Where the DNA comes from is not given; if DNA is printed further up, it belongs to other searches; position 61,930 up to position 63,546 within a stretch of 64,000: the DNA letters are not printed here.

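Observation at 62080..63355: Roughly 400-aa helical insertion inside the OppD-like nucleotide-binding domain, between the Q-loop and the LSGGQ signature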

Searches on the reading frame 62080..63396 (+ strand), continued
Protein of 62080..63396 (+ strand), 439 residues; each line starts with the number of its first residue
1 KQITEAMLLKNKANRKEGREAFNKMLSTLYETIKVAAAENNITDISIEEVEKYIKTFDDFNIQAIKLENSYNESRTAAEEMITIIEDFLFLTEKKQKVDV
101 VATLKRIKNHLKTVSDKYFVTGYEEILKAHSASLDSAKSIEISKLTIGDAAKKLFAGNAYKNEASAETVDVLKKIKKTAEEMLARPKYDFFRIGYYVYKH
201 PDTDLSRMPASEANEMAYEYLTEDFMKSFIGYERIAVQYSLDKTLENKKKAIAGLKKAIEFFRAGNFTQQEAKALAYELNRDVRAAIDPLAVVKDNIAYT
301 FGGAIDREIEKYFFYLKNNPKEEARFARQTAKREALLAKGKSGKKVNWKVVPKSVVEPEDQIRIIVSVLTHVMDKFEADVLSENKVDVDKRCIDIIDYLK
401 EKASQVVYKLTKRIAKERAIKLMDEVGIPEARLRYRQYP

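Call 40: search_protein_families(library=pfam, proteins=[window:62101-63306:+], max_evalue=10)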
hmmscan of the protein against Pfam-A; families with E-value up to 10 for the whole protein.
window:62101-63306:+ (402 aa): 4 families
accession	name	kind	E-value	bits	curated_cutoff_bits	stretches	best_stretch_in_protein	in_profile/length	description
PF03383.21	Serpentine_r_xa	-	0.078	13.4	22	1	39-114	11-84/153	Caenorhabditis serpentine receptor-like protein, class xa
PF23353.1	BBS2_hp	-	0.16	12.5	27.7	1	40-104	4-68/98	BBS2 hairpin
PF16173.10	DUF4874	-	0.16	12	30.1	1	33-108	26-100/159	Domain of unknown function (DUF4874)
PF23289.1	Spectrin_5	-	0.79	10.3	27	0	38-66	14-42/80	Guanine nucleotide exchange factor DBS-like, spectrin-like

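Call 44: search_protein_families(library=ncbifam, proteins=[L001:9211-10347:+, L002:9211-10482:+], max_evalue=0.001)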
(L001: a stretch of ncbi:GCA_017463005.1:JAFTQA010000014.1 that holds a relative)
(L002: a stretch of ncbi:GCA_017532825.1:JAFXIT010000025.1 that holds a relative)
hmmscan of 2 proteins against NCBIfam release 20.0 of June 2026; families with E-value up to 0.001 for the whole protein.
L001:9211-10347:+ (379 aa): 187 families (the best 25 are shown)
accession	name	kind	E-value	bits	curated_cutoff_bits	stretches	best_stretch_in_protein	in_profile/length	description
NF043078.1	MMSYN1_0168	equivalog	2.8e-122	409.5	800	3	183-370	461-649/649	oligopeptide ABC transporter ATP-binding protein OppF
NF011659.0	PRK15079.1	equivalog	6.1e-98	327.6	540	2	119-331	71-280/334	murein tripeptide/oligopeptide ABC transporter ATP binding protein OppF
NF008453.0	PRK11308.1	subfamily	8.2e-87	291.5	408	2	142-334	88-280/334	dipeptide ABC transporter ATP-binding protein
NF007613.0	PRK10261.1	equivalog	8.7e-84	282.1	1077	2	150-365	398-617/623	glutathione ABC transporter ATP-binding protein GsiA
NF043071.1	DppF_dipep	equivalog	2.6e-77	260.4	660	2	150-334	96-281/331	dipeptide ABC transporter ATP-binding subunit DppF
NF011713.0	PRK15134.1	equivalog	2.4e-68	231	834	3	127-247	340-457/529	microcin C ABC transporter ATP-binding protein YejF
TIGR02769.1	nickel_nikE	equivalog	1.6e-62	211.4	332.55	2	148-325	83-259/265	nickel import ATP-binding protein NikE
NF007010.1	PRK09473.1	subfamily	7.2e-58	195.8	575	2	147-325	80-260/318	oligopeptide ABC transporter ATP-binding protein OppD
NF007739.0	PRK10419.1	subfamily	9e-58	195.9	354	2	127-328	67-263/268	nickel ABC transporter ATP-binding protein NikE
NF043079.1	MMSYN1_0167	equivalog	3.7e-56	191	740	2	88-320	251-475/561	oligopeptide ABC transporter ATP-binding protein OppD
NF008246.0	PRK11022.1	equivalog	1.8e-55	188.3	541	2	149-320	84-258/326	dipeptide ABC transporter ATP-binding protein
NF047576.1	opine_ATP_CntF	equivalog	3.4e-53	180.6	385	2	125-318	60-252/264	staphylopine uptake ABC transporter ATP-binding protein CntF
TIGR02770.1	nickel_nikD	equivalog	1.9e-52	177.9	318.7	2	151-318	60-228/230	nickel import ATP-binding protein NikD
NF047578.1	opine_ATP_CntD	equivalog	2.4e-52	177.8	380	2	125-318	60-252/266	staphylopine uptake ABC transporter ATP-binding protein CntD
NF011692.0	PRK15112.1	equivalog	2.4e-51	174.9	452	2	154-317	89-252/269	putrescine export ABC transporter ATP-binding protein SapF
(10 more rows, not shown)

L002:9211-10482:+ (424 aa): 187 families (the best 25 are shown)
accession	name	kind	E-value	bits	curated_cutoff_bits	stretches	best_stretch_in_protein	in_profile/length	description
NF043078.1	MMSYN1_0168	equivalog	7.1e-123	411.5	800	3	228-414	461-648/649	oligopeptide ABC transporter ATP-binding protein OppF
NF011659.0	PRK15079.1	equivalog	8.5e-95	317.3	540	2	194-376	97-280/334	murein tripeptide/oligopeptide ABC transporter ATP binding protein OppF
NF008453.0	PRK11308.1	subfamily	1.4e-83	280.9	408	2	192-378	93-279/334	dipeptide ABC transporter ATP-binding protein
NF007613.0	PRK10261.1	equivalog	1.8e-82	277.7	1077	2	194-410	397-617/623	glutathione ABC transporter ATP-binding protein GsiA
NF043071.1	DppF_dipep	equivalog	4.9e-75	253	660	2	191-377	94-279/331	dipeptide ABC transporter ATP-binding subunit DppF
NF011713.0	PRK15134.1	equivalog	4.6e-66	223.5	834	3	198-289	362-454/529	microcin C ABC transporter ATP-binding protein YejF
TIGR02769.1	nickel_nikE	equivalog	2.2e-59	201.1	332.55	2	192-370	82-259/265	nickel import ATP-binding protein NikE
NF007010.1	PRK09473.1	subfamily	3.4e-57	193.6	575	2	198-373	86-263/318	oligopeptide ABC transporter ATP-binding protein OppD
NF043079.1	MMSYN1_0167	equivalog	3e-55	188.1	740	2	87-365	187-475/561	oligopeptide ABC transporter ATP-binding protein OppD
NF007739.0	PRK10419.1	subfamily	4e-54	184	354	2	192-370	83-260/268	nickel ABC transporter ATP-binding protein NikE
NF008246.0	PRK11022.1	equivalog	4.8e-54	183.6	541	2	192-375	83-266/326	dipeptide ABC transporter ATP-binding protein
TIGR02770.1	nickel_nikD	equivalog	7.2e-51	172.8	318.7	2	197-363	61-228/230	nickel import ATP-binding protein NikD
NF047576.1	opine_ATP_CntF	equivalog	3e-50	170.9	385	2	197-363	84-252/264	staphylopine uptake ABC transporter ATP-binding protein CntF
NF047578.1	opine_ATP_CntD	equivalog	5.4e-49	166.8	380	2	197-363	84-252/266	staphylopine uptake ABC transporter ATP-binding protein CntD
NF011692.0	PRK15112.1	equivalog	8.2e-49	166.6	452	2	199-362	89-252/269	putrescine export ABC transporter ATP-binding protein SapF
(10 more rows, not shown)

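Call 61: fold_search(model_id=the predicted structure, library=viral)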
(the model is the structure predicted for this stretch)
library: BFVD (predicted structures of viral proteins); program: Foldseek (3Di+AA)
matches with E <= 10: 245; with E <= 0.001: 0
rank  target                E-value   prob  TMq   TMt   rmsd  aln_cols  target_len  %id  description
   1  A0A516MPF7            6.5e-02  0.15  0.10  0.07  30.7       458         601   10  (no name in the UniProt tables at hand)
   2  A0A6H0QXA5            1.1e-01  0.25  0.14  0.09  26.6       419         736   10  Membrane protein ORF64 [Cyprinid herpesvirus 2]
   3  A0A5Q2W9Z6            2.1e-01  0.11  0.10  0.08  35.3       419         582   12  (no name in the UniProt tables at hand)
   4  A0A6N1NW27            2.6e-01  0.13  0.12  0.13  37.1       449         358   10  Putative ORFan [Tupanvirus deep ocean]
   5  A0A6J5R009            3.5e-01  0.16  0.16  0.11  40.8       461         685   10  Uncharacterized protein [uncultured Caudovirales phage]
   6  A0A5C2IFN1            3.5e-01  0.15  0.14  0.12  31.4       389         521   12  (no name in the UniProt tables at hand)
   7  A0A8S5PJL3            3.6e-01  0.13  0.15  0.12  29.6       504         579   11  Tail tape measure (Fragment) [Siphoviridae sp. ct8M020]
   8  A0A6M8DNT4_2          3.9e-01  0.15  0.17  0.07  25.8       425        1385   14  (no name in the UniProt tables at hand)
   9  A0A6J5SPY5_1          4.7e-01  0.12  0.14  0.06  34.5       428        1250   11  Uncharacterized protein [uncultured Caudovirales phage]
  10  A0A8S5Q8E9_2          4.7e-01  0.08  0.12  0.05  41.8       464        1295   11  Minor tail protein [Siphoviridae sp. ctdVv30]
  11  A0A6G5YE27            4.9e-01  0.13  0.12  0.05  27.2       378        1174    7  (no name in the UniProt tables at hand)
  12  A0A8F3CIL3            5.1e-01  0.25  0.21  0.19  22.9       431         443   13  Uncharacterized protein [Ranid herpesvirus 4]
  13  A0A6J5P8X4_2          5.3e-01  0.10  0.13  0.07  35.1       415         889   12  Tape measure protein [uncultured Caudovirales phage]
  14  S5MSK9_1              5.3e-01  0.08  0.12  0.05  34.4       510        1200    9  Tail fiber protein [Bacillus phage JL]
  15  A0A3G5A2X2            5.5e-01  0.06  0.10  0.05  47.3       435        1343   14  DNA repair exonuclease [Harvfovirus sp.]
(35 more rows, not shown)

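Call 62: search_solved_structures(query=A2, max_evalue=10)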
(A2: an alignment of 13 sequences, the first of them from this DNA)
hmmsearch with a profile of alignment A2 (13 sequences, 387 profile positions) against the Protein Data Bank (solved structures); distinct sequences matched with E-value up to 10: 4.
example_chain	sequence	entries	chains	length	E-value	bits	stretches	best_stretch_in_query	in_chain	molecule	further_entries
8oyy_A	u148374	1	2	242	0.3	13.4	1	107-201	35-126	De novo designed soluble GPCR-like protein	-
4v4o_A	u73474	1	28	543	0.33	13.3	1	57-151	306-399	cpn60(GroEL)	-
8qae_A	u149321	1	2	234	0.46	12.8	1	20-162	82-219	sc-apCC-6-SLLA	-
8qad_A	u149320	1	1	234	2.8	10.2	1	90-160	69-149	sc-apCC-6-LLIA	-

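Call 63: search_protein_families(library=padloc, proteins=[window:62101-63306:+], max_evalue=1)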
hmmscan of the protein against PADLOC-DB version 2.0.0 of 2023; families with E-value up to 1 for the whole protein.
window:62101-63306:+ (402 aa): 0 families

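Call 68: find_encoding_contigs(protein=P0093, flank=8000, max_places=2)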
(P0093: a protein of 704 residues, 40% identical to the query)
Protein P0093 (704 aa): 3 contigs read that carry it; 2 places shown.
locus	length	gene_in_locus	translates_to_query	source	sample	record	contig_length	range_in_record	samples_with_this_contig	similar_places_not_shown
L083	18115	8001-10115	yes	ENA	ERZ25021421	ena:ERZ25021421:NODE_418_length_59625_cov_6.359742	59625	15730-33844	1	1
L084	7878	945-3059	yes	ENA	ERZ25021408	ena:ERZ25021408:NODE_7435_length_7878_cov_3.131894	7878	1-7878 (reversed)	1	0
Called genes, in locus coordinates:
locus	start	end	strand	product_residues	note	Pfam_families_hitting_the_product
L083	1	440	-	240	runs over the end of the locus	PF02463:SMC_N (faint), PF00005:ABC_tran, PF13304:AAA_21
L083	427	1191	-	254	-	PF00528:BPD_transp_1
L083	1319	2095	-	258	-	PF00497:SBP_bac_3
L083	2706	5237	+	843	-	PF00496:SBP_bac_5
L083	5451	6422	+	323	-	PF19300:BPD_transp_1_N (weak), PF00528:BPD_transp_1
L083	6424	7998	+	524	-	PF12911:OppC_N, PF00528:BPD_transp_1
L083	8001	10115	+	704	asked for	PF02463:SMC_N (weak), PF00005:ABC_tran, PF13304:AAA_21, PF00005:ABC_tran, PF08352:oligo_HPY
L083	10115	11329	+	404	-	PF00005:ABC_tran, PF08352:oligo_HPY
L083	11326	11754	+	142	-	-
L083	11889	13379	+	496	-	PF03062:MBOAT, PF13813:MBOAT_2 (weak)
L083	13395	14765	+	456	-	PF14286:DHHW, PF16822:ALGX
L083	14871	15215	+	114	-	PF13518:HTH_28 (faint)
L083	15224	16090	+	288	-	PF13276:HTH_21 (weak), PF00665:rve, PF13683:rve_3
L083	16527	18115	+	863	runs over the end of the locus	PF02861:Clp_N, PF23569:NBD_SMAX1 (weak), PF00004:AAA, PF17871:AAA_lid_9, PF00004:AAA, PF07724:AAA_2, PF07728:AAA_5, PF10431:ClpB_D2-small, +14 more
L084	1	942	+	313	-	?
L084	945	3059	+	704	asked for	PF02463:SMC_N (weak), PF00005:ABC_tran, PF13304:AAA_21, PF00005:ABC_tran, PF08352:oligo_HPY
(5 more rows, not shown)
